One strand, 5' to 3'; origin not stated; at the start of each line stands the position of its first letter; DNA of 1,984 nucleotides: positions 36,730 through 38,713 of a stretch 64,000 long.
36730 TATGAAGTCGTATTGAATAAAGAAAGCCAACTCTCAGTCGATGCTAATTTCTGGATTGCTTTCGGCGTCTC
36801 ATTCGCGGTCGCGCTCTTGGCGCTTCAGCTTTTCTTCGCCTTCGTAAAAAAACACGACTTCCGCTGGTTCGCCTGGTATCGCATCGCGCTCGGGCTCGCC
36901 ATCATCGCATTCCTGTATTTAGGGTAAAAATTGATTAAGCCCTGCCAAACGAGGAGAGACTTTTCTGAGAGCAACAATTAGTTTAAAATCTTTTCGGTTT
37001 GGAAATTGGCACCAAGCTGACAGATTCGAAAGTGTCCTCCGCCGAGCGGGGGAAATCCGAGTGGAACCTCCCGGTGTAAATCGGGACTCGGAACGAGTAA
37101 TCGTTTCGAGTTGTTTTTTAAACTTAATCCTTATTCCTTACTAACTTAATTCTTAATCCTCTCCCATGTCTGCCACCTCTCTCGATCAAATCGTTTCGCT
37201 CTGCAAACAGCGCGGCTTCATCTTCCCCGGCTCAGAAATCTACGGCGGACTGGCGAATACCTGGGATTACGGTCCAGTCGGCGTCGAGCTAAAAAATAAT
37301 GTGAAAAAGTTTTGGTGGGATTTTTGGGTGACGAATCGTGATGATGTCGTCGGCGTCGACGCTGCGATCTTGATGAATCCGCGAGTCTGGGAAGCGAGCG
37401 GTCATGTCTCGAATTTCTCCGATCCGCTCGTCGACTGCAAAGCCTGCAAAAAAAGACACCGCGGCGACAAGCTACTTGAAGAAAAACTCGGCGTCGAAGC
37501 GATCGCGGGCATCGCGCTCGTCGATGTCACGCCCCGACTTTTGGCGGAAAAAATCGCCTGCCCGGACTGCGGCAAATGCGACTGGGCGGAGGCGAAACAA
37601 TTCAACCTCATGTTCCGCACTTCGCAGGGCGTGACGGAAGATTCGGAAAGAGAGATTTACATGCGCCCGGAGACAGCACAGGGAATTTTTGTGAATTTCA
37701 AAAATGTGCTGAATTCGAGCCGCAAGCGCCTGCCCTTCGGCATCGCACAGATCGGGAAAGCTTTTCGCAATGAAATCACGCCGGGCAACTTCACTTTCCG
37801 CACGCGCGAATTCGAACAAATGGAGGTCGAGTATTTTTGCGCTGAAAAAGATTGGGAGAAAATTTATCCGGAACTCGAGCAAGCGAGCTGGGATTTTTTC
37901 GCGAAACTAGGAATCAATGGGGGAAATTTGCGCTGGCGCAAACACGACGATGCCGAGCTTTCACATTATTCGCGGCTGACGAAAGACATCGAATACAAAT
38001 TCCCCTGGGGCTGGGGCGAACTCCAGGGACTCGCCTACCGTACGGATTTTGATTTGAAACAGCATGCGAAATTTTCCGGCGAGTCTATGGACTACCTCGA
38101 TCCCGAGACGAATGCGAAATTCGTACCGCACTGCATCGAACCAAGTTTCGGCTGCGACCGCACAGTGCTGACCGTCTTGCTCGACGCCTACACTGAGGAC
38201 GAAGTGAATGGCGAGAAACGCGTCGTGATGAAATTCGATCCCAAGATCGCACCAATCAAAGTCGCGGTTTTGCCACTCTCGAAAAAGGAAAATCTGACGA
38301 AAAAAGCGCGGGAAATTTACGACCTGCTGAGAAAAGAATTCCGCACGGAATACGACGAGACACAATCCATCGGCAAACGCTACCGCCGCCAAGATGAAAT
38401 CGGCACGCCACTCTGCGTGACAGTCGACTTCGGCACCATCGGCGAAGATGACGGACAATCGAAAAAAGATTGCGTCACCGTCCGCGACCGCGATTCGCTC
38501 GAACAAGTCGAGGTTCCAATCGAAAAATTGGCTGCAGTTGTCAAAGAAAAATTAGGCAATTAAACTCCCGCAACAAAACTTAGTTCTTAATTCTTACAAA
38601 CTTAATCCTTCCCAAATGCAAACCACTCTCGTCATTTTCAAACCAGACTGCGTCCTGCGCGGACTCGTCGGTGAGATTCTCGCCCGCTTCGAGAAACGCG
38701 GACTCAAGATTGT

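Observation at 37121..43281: Heptad-periodic CTTA pyrimidine arrays placed directly against start codons of at least four plus-strand genes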

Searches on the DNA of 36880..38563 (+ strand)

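Call 17: search_rna_families(source=window, start=36880, end=37200, threshold=evalue, max_evalue=10, show_alignments=2)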
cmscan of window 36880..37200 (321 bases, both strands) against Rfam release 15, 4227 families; matches with E-value up to 10: 4.
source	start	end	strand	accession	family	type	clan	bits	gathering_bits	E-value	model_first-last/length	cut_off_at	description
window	37083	37165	-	RF00105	SNORD115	Gene; snRNA; snoRNA; CD-box;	-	18.5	39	0.64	1-82/82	no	Small nucleolar RNA SNORD115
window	36955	37055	-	RF01405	STnc490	Gene; sRNA;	-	15.8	56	0.71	1-124/124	no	STnc490 Hfq binding RNA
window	37024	37112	+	RF01672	P2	Gene; sRNA;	-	15.6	80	2.9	1-138/138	no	Psudomonas sRNA P2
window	36996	37047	+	RF01129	sR44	Gene; snRNA; snoRNA; CD-box;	-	10.7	45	3.3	1-55/55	no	Small nucleolar RNA sR44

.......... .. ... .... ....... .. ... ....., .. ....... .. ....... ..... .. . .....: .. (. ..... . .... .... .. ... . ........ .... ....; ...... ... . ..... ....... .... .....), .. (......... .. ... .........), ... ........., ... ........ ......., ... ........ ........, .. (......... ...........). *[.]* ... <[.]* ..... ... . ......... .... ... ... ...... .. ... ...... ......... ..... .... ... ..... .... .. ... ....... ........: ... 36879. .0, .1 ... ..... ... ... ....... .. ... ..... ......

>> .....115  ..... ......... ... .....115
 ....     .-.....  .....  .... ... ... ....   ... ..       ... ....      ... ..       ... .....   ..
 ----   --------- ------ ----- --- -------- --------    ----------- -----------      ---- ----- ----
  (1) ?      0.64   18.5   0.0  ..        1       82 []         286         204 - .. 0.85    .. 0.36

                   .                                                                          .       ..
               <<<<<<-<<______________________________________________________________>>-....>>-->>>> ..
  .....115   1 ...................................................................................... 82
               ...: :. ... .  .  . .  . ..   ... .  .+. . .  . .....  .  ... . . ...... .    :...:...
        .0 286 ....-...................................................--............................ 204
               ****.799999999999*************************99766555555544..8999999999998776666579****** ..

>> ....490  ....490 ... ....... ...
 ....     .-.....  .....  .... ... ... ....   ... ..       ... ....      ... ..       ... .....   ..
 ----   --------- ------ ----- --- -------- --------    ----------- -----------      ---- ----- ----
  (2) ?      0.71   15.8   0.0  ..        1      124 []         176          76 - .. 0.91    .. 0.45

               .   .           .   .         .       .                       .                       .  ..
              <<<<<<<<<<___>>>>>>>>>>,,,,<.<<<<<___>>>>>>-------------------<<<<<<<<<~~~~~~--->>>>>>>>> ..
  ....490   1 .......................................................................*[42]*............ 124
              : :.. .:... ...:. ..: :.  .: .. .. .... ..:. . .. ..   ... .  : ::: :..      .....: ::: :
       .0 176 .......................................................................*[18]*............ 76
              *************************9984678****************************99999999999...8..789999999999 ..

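Call 55: search_rna_families(sources=[L145, L134, L151, L213, L147], threshold=evalue, max_evalue=0.1)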
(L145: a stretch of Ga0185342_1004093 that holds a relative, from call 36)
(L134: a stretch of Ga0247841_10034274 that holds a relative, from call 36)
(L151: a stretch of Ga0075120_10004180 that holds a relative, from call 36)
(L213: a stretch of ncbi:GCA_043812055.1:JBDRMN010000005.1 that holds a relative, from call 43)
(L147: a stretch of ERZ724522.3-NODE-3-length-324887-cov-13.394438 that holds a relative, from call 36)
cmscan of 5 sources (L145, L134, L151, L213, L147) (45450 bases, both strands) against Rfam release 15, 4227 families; matches with E-value up to 0.1: 4.
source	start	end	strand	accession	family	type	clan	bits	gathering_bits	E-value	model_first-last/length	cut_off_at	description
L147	11393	11465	+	RF00005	tRNA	Gene; tRNA;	CL00001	71.4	29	9e-14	1-71/71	no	tRNA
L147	13472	13544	+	RF00005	tRNA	Gene; tRNA;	CL00001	65.3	29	4.3e-12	1-71/71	no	tRNA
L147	11478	11560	+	RF00005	tRNA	Gene; tRNA;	CL00001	53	29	1e-08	1-71/71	no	tRNA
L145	2428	2631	+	RF00230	T-box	Cis-reg; leader;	-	44.6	93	9.9e-07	1-219/219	no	T-box leader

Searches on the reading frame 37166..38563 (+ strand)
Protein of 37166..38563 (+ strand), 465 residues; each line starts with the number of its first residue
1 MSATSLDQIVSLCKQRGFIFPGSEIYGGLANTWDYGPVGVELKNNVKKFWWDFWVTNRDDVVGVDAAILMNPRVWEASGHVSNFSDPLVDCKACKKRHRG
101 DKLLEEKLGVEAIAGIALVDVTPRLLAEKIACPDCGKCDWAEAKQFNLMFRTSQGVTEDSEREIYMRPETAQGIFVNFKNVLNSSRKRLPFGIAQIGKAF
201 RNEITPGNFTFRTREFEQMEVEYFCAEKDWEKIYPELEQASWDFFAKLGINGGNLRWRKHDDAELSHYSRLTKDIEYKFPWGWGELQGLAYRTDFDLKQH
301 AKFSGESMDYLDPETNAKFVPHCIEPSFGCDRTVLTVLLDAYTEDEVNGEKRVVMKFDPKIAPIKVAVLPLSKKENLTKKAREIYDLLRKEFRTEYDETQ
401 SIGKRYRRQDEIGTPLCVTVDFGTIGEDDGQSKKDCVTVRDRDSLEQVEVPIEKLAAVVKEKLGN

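Call 36: find_related_loci(query=window:37166-38563:+, collection=metagenome_contigs, flank=7000)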
Query window:37166-38563:+ (465 aa) in metagenome_contigs; peptide patterns used: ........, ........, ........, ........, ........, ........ (x = any residue, [..] = any of these).
600 stretches matched a pattern (row limit reached: there are more); 581 encode a relative of the query (tblastn E <= 1e-3); the best 80 are kept; 80 distinct loci.
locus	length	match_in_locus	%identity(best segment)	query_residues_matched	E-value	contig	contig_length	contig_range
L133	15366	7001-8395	89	1-465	0e+0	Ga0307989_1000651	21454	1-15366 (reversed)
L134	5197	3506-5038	69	1-463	0e+0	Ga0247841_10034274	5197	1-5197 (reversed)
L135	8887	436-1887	68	5-464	0e+0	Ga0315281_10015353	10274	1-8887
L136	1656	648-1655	90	1-336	0e+0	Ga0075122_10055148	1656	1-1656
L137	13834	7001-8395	66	1-461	0e+0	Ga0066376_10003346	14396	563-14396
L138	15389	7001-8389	65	1-456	0e+0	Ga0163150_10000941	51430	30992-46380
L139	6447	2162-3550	66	1-455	0e+0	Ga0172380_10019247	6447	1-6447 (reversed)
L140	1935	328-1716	66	1-455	0e+0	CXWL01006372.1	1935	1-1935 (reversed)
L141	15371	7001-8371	66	1-454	0e+0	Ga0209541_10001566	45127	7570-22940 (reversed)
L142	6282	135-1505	66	1-454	0e+0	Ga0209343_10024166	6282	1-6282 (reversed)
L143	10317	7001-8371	66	1-454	0e+0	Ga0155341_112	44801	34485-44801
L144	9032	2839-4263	63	1-460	0e+0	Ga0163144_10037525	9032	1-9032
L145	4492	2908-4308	63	4-463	0e+0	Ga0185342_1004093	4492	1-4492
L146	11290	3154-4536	62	4-462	0e+0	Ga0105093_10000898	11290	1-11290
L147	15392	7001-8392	63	1-463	0e+0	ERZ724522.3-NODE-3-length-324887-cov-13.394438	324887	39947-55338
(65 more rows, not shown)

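Call 41: find_homologous_proteins(query=window:37166-38563:+, max_evalue=1e-80)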
Query window:37166-38563:+ (465 aa): 8000 proteins with E <= 1e-80 among 8000 candidates; the best 120 are listed.
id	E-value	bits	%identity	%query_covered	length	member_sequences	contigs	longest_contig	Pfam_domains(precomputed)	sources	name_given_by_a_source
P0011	1.9e-294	995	90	100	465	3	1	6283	PF03129.26,PF00587.31,PF28494.1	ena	-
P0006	1.2e-291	986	89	100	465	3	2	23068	PF03129.26,PF00587.31,PF28494.1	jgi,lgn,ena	-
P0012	2.2e-290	982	89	100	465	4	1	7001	PF03129.26,PF00587.31,PF28494.1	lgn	-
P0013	2.6e-288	975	89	100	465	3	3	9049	PF03129.26,PF00587.31,PF28494.1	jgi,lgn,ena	jgi:glycyl-tRNA synthetase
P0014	3.5e-283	958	87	100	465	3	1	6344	PF03129.26,PF00587.31,PF28494.1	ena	-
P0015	4.0e-283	958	88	99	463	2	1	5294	PF03129.26,PF00587.31,PF28494.1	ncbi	ncbi:MAG: glycine--tRNA ligase [Patescibacteria group bacterium]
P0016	1.0e-277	940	85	100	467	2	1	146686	PF03129.26,PF00587.31,PF28494.1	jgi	jgi:glycyl-tRNA synthetase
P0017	5.0e-271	918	83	97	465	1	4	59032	PF03129.26,PF00587.31,PF28494.1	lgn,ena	-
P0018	2.4e-270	915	82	100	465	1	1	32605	PF03129.26,PF00587.31,PF28494.1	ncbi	ncbi:MAG: glycine--tRNA ligase [Patescibacteria group bacterium]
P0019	1.4e-259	880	79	100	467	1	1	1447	PF03129.26,PF00587.31,PF28494.1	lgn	-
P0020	8.8e-258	874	78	100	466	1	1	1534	PF03129.26,PF00587.31,PF28494.1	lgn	-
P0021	1.5e-257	873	78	100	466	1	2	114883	PF03129.26,PF00587.31,PF28494.1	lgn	-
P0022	1.1e-253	860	59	96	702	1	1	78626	PF03129.26,PF00587.31,PF28494.1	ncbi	-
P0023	2.2e-253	859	76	100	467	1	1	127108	PF03129.26,PF00587.31,PF28494.1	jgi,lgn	jgi:glycyl-tRNA synthetase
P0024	1.1e-251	854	76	99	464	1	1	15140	PF03129.26,PF00587.31,PF28494.1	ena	-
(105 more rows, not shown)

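Call 42: find_encoding_contigs(protein=P0016, flank=10000, max_places=1)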
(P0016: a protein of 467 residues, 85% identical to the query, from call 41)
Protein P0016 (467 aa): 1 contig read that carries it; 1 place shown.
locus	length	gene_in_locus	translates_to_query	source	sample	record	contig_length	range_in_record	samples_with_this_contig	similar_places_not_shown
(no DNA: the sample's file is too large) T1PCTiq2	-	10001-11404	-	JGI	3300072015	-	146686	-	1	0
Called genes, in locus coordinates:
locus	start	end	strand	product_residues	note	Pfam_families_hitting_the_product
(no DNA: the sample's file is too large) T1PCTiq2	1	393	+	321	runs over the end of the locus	PF00579:tRNA-synt_1b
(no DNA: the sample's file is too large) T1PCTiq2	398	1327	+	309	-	PF02899:Phage_int_SAM_1, PF13495:Phage_int_SAM_4 (weak), PF00589:Phage_integrase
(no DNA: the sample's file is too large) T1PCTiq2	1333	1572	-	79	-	-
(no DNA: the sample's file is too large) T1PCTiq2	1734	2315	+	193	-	PF04011:LemA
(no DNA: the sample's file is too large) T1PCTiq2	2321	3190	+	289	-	PF04536:TPM_phosphatase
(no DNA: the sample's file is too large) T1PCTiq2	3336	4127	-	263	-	PF01026:TatD_DNase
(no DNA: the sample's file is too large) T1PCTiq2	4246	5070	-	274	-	PF01149:Fapy_DNA_glyco, PF05833:NFACT_N (weak), PF06831:H2TH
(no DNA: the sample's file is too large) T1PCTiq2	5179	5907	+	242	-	PF00977:His_biosynth, PF01207:Dus (faint)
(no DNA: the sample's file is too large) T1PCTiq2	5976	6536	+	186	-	PF01330:RuvA_N, PF00633:HHH (faint), PF14520:HHH_5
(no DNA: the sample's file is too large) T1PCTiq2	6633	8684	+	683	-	-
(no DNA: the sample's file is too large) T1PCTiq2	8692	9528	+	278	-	PF13740:ACT_6, PF00551:Formyl_trans_N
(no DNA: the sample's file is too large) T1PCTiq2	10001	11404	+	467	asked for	PF28494:GlyRS_ins_1 (faint), PF00587:tRNA-synt_2b, PF03129:HGTP_anticodon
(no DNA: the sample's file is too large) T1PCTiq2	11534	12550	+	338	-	PF01384:PHO4 (faint)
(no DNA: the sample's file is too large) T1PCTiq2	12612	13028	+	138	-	PF00334:NDK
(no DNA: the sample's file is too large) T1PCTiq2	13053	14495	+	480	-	PF13727:CoA_binding_3, PF02397:Bac_transf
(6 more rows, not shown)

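Call 43: find_encoding_contigs(protein=P0018, flank=10000, max_places=1)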
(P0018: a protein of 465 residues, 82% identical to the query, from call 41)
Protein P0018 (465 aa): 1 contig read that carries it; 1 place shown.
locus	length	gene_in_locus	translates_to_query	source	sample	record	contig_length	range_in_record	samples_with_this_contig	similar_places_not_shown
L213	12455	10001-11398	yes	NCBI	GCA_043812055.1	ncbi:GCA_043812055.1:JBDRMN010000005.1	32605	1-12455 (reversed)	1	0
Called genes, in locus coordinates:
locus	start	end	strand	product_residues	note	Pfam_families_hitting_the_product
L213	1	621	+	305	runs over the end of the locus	PF02899:Phage_int_SAM_1, PF00589:Phage_integrase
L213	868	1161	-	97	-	-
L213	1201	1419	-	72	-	-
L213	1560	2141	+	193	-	PF04011:LemA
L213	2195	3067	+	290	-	PF04536:TPM_phosphatase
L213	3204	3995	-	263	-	PF01026:TatD_DNase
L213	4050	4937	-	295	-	PF01149:Fapy_DNA_glyco, PF06831:H2TH, PF06827:zf-FPG_IleRS (weak)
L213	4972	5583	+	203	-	PF09419:PGP_phosphatase, PF00702:Hydrolase (weak), PF13242:Hydrolase_like, PF13419:HAD_2 (weak)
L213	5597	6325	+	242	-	PF00977:His_biosynth, PF01884:PcrB (faint), PF01207:Dus (faint)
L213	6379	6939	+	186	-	PF01330:RuvA_N, PF00633:HHH (faint), PF14520:HHH_5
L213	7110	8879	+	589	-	-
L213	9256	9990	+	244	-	-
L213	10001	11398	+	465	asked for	PF28494:GlyRS_ins_1 (faint), PF00587:tRNA-synt_2b, PF03129:HGTP_anticodon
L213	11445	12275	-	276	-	PF01464:SLT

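Call 44: find_encoding_contigs(protein=P0021, flank=10000, max_places=1)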
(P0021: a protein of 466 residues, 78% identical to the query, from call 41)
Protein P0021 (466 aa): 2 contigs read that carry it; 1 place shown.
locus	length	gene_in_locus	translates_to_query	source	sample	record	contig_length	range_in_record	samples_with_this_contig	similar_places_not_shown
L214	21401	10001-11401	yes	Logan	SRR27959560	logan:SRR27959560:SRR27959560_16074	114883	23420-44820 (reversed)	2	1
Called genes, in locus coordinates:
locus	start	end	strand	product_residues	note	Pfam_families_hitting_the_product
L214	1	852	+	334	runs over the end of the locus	PF00579:tRNA-synt_1b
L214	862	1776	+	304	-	PF02899:Phage_int_SAM_1 (weak), PF13495:Phage_int_SAM_4, PF00589:Phage_integrase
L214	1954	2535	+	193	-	PF04011:LemA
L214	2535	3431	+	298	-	-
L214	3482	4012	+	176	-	-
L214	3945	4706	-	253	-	PF01026:TatD_DNase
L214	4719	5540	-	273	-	PF01149:Fapy_DNA_glyco, PF05833:NFACT_N (weak), PF06831:H2TH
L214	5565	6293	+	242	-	PF00977:His_biosynth, PF00290:Trp_syntA (faint), PF02581:TMP-TENI (faint), PF01207:Dus (faint)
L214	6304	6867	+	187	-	PF01330:RuvA_N, PF00633:HHH (faint), PF14520:HHH_5, PF07499:RuvA_C (weak)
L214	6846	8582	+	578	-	-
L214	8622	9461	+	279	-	PF01842:ACT (faint), PF13740:ACT_6 (weak), PF00551:Formyl_trans_N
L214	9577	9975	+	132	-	-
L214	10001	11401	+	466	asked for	PF28494:GlyRS_ins_1 (faint), PF00587:tRNA-synt_2b, PF03129:HGTP_anticodon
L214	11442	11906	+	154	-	PF00334:NDK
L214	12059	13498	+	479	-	PF13727:CoA_binding_3, PF02397:Bac_transf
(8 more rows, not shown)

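Call 45: find_encoding_contigs(protein=P0023, flank=10000, max_places=1)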
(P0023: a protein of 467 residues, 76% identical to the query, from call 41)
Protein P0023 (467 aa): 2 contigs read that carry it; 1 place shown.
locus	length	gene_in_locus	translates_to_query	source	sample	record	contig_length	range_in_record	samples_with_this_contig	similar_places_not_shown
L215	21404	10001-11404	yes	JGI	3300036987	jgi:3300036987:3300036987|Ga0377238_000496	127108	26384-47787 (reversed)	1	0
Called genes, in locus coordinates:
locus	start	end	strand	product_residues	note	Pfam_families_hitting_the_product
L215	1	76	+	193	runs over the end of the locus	PF04011:LemA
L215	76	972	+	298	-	PF04536:TPM_phosphatase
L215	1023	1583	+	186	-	-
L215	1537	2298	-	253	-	PF01026:TatD_DNase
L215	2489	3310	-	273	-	PF01149:Fapy_DNA_glyco, PF06831:H2TH, PF06827:zf-FPG_IleRS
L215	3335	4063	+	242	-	PF00977:His_biosynth, PF00290:Trp_syntA (faint), PF02581:TMP-TENI (faint), PF01207:Dus (faint)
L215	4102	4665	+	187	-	PF01330:RuvA_N, PF00633:HHH (faint), PF14520:HHH_5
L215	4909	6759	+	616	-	-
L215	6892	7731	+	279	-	PF01842:ACT (weak), PF13740:ACT_6, PF00551:Formyl_trans_N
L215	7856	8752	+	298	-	PF02661:Fic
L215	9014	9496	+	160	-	-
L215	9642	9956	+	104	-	-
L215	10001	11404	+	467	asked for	PF28494:GlyRS_ins_1 (faint), PF00587:tRNA-synt_2b, PF03129:HGTP_anticodon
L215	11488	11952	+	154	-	PF00334:NDK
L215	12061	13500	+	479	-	PF13727:CoA_binding_3, PF02397:Bac_transf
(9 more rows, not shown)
